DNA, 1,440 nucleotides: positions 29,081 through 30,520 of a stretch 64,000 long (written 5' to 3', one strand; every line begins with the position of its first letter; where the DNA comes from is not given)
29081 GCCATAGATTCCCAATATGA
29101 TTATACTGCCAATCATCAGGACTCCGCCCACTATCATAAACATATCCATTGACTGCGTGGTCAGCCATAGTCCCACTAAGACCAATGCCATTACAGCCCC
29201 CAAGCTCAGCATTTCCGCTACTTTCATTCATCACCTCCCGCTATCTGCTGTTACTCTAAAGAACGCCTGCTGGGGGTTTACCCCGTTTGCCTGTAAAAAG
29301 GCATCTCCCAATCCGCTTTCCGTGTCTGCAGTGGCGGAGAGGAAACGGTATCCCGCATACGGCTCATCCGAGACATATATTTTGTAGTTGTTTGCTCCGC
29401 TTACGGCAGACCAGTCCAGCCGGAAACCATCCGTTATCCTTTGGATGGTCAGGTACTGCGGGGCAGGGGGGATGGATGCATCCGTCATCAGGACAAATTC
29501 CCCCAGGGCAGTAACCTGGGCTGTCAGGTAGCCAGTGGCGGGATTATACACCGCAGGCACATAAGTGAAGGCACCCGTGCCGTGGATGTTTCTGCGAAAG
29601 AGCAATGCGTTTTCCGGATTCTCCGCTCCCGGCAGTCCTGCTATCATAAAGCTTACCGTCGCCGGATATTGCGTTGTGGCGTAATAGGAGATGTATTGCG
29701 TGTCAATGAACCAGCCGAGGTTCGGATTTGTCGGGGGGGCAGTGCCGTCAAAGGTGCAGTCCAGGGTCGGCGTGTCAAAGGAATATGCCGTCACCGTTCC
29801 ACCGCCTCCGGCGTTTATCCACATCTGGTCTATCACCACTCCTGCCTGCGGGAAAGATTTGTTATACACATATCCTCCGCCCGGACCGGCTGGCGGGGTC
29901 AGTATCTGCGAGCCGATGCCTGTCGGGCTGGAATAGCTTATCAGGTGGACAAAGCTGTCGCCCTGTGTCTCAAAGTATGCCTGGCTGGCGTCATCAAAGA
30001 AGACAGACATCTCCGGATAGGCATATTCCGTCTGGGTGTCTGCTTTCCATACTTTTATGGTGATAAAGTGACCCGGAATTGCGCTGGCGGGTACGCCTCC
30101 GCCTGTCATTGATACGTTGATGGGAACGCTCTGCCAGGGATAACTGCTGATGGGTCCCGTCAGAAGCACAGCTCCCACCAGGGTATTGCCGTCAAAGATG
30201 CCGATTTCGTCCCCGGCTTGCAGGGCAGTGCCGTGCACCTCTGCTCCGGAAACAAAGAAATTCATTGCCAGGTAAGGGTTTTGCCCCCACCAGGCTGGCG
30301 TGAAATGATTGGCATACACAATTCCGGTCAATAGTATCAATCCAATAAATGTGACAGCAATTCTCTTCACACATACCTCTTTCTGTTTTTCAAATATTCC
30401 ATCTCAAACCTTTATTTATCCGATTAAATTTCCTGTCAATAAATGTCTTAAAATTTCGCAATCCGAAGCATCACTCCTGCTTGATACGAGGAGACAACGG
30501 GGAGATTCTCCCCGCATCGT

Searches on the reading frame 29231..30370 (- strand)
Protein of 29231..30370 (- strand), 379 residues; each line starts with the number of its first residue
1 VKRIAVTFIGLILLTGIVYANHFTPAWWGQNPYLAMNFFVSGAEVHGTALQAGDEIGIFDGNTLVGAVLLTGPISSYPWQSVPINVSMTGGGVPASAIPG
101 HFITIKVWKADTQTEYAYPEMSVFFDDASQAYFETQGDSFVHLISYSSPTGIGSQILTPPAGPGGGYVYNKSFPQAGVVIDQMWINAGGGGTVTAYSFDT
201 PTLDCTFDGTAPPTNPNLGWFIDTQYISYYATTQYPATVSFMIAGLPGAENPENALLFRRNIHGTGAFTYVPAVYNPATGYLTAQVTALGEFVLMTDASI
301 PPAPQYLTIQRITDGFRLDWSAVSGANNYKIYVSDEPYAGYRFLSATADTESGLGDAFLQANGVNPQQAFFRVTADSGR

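Call 75: search_protein_families(library=pfam, proteins=[window:29231-30370:-], max_evalue=1)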
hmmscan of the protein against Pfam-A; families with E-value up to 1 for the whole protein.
window:29231-30370:- (379 aa): 1 family
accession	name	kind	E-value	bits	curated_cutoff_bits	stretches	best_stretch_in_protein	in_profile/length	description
PF23446.1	LysM1_NFP_LYK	-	0.45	11.8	36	1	303-330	12-39/60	NFP/LYK LysM1 domain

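Call 84: search_protein_families(library=ncbifam, proteins=[window:29231-30370:-], max_evalue=0.01)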
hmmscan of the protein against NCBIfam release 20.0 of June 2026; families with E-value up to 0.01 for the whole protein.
window:29231-30370:- (379 aa): 0 families
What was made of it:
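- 29231..30370 (-): Unrelated 379-aa secreted protein that ends with the same truncated FN3-like module (…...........*). No Pfam or NCBIfam family (calls 75, 84).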
